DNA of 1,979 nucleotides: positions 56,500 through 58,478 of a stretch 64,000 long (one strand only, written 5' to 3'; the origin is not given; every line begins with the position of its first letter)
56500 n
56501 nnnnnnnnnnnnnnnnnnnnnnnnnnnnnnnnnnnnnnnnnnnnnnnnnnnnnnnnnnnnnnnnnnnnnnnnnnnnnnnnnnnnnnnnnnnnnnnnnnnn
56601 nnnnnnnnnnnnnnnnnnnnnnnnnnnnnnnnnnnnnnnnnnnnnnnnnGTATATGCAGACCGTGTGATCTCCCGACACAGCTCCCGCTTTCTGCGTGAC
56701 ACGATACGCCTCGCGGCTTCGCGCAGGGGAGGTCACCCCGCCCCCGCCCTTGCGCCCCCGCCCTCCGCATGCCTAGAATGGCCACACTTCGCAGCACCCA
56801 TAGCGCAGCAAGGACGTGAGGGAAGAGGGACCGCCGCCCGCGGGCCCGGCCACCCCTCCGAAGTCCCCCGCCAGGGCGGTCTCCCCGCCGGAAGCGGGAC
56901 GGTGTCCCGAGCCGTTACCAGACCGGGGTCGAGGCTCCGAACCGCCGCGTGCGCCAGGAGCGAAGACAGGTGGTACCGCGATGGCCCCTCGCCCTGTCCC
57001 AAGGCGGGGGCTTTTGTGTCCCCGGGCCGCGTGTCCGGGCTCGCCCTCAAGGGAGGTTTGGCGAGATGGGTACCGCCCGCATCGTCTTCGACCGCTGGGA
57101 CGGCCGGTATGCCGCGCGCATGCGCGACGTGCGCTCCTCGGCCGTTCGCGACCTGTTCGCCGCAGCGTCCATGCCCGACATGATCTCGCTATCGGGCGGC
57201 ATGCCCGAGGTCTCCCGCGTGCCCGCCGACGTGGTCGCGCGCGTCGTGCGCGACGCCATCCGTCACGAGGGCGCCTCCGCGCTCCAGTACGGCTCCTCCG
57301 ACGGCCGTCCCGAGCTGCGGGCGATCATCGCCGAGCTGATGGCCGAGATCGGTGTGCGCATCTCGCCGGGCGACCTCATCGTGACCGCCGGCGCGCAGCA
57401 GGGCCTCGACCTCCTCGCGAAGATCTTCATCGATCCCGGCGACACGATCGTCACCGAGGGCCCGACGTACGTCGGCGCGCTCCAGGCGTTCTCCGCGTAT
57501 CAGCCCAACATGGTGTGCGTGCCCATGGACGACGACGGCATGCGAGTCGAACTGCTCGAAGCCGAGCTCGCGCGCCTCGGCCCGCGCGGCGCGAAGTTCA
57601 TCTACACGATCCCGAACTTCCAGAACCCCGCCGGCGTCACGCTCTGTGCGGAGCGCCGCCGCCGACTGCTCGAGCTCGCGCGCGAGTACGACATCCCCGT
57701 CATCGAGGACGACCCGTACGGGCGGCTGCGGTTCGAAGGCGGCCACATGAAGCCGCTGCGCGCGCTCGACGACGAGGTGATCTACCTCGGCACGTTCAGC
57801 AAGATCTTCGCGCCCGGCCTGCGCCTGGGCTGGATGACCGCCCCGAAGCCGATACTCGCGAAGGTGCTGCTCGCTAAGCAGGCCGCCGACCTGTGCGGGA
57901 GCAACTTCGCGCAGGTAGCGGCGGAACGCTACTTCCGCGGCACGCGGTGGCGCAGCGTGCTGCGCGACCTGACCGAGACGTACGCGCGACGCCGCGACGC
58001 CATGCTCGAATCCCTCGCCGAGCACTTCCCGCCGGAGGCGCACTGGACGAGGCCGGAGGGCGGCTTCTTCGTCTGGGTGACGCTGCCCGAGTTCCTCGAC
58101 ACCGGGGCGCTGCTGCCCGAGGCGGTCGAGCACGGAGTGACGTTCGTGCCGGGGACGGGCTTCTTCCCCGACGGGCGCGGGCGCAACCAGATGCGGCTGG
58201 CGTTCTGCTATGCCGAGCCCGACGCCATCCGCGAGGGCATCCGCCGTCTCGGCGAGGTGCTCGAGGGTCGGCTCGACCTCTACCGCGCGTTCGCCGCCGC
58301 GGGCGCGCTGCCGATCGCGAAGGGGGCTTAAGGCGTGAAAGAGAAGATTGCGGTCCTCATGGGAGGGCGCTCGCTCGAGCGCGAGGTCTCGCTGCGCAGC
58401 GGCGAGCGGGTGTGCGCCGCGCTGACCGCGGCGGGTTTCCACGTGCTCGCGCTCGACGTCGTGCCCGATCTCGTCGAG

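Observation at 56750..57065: Canonical T-box riboswitch in front of an aminotransferase-ddl operon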

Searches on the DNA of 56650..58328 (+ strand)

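Call 4: search_rna_families(source=window, start=56650, end=57150, threshold=evalue, max_evalue=10, show_alignments=5)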
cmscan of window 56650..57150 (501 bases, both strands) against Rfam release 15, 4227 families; matches with E-value up to 10: 4.
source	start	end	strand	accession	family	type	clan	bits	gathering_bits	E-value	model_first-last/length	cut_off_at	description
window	56650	56682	+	RF04234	mir-1421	Gene; miRNA;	-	15.9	45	3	39-74/74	5'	mir-1421 microRNA precursor family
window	56650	56679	-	RF03386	mir-1994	Gene; miRNA;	-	13.9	47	7.3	1-30/66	3'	mir-1994 microRNA precursor family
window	56874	56908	-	RF02975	DUF3800-XI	Gene; sRNA;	-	13.3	37.8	2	1-48/48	no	DUF3800-XI RNA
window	56911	56957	+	RF02044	CDKN2B-AS_2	Gene; lncRNA;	-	12.2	50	5.7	1-46/46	no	CDKN2B antisense RNA 1 convserved region 2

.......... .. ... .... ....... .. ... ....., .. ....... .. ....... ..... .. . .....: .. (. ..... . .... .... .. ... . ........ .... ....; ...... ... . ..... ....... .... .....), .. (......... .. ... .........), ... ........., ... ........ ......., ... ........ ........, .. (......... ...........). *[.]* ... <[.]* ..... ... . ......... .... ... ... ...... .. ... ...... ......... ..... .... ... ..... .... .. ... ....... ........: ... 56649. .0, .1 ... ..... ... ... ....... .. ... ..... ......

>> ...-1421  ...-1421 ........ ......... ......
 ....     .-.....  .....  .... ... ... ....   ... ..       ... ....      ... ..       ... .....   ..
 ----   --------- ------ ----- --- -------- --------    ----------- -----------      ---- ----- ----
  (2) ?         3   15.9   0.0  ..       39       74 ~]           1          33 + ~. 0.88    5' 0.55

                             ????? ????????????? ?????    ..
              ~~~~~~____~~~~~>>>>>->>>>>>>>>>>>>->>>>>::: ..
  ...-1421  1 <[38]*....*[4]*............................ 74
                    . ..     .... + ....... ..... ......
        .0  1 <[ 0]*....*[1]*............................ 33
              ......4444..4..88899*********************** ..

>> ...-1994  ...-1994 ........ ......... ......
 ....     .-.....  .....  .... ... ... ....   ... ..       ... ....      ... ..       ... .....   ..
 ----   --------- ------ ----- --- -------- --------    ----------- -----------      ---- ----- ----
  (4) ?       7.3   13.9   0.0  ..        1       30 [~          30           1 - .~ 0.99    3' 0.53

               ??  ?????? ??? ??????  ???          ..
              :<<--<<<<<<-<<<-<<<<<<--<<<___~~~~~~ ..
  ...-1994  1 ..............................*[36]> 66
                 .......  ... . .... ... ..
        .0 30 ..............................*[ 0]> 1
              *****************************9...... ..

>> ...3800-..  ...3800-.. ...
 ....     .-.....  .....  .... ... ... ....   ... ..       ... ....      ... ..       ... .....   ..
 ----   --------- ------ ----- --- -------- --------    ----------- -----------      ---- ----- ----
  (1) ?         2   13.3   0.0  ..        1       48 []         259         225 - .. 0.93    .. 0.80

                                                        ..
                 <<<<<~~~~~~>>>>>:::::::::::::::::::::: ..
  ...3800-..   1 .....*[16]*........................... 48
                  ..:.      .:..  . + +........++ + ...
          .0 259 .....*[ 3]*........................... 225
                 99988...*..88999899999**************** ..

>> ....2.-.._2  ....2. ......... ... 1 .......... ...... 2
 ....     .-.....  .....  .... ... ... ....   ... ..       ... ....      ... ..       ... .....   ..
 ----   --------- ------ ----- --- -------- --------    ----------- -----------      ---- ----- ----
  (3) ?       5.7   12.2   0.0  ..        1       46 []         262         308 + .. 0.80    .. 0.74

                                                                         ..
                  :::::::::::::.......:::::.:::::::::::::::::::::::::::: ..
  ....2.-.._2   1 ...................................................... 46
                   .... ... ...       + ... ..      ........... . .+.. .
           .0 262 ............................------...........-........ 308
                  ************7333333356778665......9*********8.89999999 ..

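Call 22: search_rna_families(sources=[L001, L002, L003, L006, L008, L009, L010, L011, L012, L013, L014, L015, L016, L017, L018, L019, L021, L022, L023, L031], threshold=gathering)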
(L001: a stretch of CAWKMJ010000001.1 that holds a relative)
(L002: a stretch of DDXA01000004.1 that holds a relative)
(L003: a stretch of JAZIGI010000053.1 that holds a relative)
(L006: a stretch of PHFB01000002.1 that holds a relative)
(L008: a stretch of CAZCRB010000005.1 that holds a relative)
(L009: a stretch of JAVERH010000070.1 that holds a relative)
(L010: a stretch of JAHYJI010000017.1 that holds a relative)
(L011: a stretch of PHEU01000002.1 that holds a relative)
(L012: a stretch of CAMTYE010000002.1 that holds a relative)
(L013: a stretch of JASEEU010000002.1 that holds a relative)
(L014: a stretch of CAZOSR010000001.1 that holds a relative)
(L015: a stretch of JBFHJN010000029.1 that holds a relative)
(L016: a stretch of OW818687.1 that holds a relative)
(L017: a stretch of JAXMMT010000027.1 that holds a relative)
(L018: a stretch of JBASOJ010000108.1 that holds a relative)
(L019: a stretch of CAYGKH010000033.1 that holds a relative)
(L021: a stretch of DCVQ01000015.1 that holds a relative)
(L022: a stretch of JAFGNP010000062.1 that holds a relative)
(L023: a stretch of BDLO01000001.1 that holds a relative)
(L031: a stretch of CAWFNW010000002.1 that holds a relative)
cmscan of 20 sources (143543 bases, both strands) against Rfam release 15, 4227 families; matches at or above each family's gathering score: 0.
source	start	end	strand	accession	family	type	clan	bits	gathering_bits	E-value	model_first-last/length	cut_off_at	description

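Call 57: search_rna_families(source=L002, start=2650, end=3050, threshold=evalue, max_evalue=10)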
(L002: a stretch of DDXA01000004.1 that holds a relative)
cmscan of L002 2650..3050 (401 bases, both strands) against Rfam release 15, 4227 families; matches with E-value up to 10: 6.
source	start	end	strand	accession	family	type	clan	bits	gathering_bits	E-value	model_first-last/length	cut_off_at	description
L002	2894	2965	+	RF01066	6C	Cis-reg;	-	21.3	47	1.3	1-75/75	no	6C RNA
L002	2765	2820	+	RF03101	RAGATH-31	Gene; sRNA;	-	18.4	71.8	0.66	1-54/54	no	RAGATH-31 RNA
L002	2935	2961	+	RF01329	CRISPR-DR15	Gene; CRISPR;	-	16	36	2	6-32/37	no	CRISPR RNA direct repeat element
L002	2782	2864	+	RF03422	mir-637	Gene; miRNA;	-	14.7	71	5.2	1-90/90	no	mir-637 microRNA precursor family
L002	2681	2759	-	RF02837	anti-hemB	Gene; sRNA;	-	13.3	49.5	1.7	1-81/81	no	Burkholderia RNA 7 (anti-hemB)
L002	2845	2878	+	RF03108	Methylosinus-1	Gene; sRNA;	-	9.3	145.1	7.1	1-214/214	no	Methylosinus-1 RNA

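Call 72: search_rna_families(sources=[L032, L033, L034, L035, L036, L037, L038, L041, L042, L044, L047, L048, L049, L050, L051, L053, L058, L066, L068, L070], threshold=gathering)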
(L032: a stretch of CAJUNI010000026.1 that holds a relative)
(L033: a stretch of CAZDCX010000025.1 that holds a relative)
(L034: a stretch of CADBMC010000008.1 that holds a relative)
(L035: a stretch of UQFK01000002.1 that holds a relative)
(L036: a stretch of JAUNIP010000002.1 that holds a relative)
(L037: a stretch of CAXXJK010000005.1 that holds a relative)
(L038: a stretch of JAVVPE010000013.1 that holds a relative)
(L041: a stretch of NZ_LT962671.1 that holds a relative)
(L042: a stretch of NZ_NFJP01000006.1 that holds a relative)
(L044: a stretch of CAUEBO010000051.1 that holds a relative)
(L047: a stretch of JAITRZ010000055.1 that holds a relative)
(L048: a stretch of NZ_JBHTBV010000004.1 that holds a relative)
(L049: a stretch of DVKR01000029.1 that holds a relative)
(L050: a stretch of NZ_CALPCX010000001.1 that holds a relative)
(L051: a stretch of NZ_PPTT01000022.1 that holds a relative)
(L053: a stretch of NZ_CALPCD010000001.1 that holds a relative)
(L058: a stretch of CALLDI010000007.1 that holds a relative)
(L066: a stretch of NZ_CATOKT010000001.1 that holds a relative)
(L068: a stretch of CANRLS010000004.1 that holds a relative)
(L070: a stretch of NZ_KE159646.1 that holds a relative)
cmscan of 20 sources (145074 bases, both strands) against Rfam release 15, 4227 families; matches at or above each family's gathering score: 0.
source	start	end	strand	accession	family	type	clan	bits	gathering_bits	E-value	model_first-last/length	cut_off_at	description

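Call 77: build_rna_model(alignment_id=A2, structure=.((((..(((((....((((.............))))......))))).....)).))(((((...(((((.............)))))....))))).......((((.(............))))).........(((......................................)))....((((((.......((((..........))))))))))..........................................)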
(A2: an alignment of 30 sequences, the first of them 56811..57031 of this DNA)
Model R1 built from alignment A2 (30 sequences, 264 columns); structure: as given.
model positions 217; base pairs 41; branch points 4; effective number of sequences 1.88; information 0.59 bits per position. Calibrated on 0.2 Mb of random sequence (short: E-values are rough).
structure used (alignment columns):
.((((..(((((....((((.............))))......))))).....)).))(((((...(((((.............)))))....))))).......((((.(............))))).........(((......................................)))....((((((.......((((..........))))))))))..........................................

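Call 78: search_with_rna_model(model_id=R1, sources=[window, L029, L031, L075, L119, L128, L140, L142, L153, L156, L160, L164, L032, L035, L041, L048, L051, L070, L023, L016], max_evalue=10, show_alignments=0)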
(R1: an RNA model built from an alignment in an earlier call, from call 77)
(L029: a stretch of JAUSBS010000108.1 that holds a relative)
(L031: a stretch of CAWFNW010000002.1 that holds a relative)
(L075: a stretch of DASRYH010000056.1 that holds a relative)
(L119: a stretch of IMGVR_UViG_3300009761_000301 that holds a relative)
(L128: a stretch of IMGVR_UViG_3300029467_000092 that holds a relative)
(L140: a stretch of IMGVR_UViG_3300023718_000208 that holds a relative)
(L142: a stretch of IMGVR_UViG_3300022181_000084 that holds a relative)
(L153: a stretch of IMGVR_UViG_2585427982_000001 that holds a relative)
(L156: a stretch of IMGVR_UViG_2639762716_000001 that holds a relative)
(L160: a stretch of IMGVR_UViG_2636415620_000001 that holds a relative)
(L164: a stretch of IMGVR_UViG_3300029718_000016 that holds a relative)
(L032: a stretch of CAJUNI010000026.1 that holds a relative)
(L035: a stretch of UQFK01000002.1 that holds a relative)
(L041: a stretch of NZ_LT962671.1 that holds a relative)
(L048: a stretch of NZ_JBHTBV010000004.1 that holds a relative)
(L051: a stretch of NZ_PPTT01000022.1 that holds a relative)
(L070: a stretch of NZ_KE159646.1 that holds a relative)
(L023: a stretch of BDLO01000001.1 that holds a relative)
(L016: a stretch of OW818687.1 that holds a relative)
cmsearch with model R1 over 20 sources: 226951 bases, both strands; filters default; matches with E-value up to 10: 16.
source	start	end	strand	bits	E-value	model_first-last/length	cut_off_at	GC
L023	2767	2977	+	182.8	2.6e-51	1-217/217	no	0.73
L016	2760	2970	+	176.4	1.8e-49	1-217/217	no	0.7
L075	2729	2948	+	166.9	1e-46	1-217/217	no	0.65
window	56811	57031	+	135.2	1.6e-37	1-217/217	no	0.75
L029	162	354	+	42.9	8.9e-11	1-217/217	no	0.68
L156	734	943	+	26.9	3.9e-06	1-217/217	no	0.47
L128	9984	10136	+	25.1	1.3e-05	1-217/217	no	0.55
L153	9249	9457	-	23.3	4.3e-05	1-217/217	no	0.51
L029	1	20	-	21.5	0.00014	1-20/217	3'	0.7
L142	9305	9334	+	18.3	0.0012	154-183/217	no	0.57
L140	3157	3239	-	18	0.0014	89-185/217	no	0.64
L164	11426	11456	-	15.9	0.0057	152-185/217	no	0.61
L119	14269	14432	+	13.2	0.035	1-217/217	no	0.47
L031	2805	2974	+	11.3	0.13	1-217/217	no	0.69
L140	9189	9225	+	7.4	1.7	52-88/217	no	0.65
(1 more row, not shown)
